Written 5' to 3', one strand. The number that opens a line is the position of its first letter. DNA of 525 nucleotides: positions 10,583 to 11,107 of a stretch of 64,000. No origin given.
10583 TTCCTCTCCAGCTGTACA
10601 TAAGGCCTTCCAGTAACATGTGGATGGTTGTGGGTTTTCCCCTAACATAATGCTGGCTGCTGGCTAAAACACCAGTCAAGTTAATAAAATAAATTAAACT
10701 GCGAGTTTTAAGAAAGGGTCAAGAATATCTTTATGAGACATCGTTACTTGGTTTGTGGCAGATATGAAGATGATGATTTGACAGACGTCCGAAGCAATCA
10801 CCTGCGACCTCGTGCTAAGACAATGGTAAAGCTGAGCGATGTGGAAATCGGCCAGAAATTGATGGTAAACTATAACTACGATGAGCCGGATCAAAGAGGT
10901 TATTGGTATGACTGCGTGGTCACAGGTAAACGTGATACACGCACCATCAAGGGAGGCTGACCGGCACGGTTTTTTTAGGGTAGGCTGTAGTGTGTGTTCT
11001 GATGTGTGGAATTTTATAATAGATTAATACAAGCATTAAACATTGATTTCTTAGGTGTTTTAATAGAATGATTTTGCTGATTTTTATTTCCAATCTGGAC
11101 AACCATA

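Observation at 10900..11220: UHRF1 exon 5 runs into an in-frame stop and has no phase-compatible donor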

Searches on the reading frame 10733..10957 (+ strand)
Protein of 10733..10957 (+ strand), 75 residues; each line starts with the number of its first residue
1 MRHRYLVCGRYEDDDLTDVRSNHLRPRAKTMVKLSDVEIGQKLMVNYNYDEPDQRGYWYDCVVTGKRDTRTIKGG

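Call 19: find_encoding_contigs(protein=window:10733-10957:+, flank=10000, max_places=10)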
Protein seq(75 aa) (75 aa): no gene with exactly this product is on record in the collection.

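Call 20: list_cluster_members(proteins=[P0121, window:10733-10957:+, window:10748-10957:+, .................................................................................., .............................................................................])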
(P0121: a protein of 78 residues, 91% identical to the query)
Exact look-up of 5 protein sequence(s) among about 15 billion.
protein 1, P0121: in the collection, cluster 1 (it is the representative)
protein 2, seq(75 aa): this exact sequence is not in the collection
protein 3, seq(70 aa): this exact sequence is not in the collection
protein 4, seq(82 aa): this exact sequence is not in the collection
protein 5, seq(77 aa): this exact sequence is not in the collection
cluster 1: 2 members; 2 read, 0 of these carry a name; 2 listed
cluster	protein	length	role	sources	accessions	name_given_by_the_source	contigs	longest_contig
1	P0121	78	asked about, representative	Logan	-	-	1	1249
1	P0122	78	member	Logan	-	-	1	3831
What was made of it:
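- Exact look-ups of the exon-5 ORF, with or without the frameshift, found nothing (calls 19, 20). No same-species data contradict the assembly (calls 19, 20).
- Tried and rejected: Exact look-ups of the window's own exon-5 ORF, frameshifted or repaired, each with two start-codon choices, found nothing (calls 19, 20).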

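Call 22: find_encoding_contigs(protein=P0122, flank=10000, max_places=10)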
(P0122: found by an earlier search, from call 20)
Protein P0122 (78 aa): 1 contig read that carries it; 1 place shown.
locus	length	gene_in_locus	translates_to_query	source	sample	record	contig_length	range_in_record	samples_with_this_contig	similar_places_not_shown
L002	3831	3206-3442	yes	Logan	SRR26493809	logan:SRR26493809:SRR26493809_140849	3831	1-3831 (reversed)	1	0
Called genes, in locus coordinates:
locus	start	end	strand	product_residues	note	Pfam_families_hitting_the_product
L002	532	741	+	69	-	-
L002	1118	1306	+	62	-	-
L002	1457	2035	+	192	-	PF12148:TTD (weak)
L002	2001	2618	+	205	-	-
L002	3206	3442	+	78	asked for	PF12148:TTD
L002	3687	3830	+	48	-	?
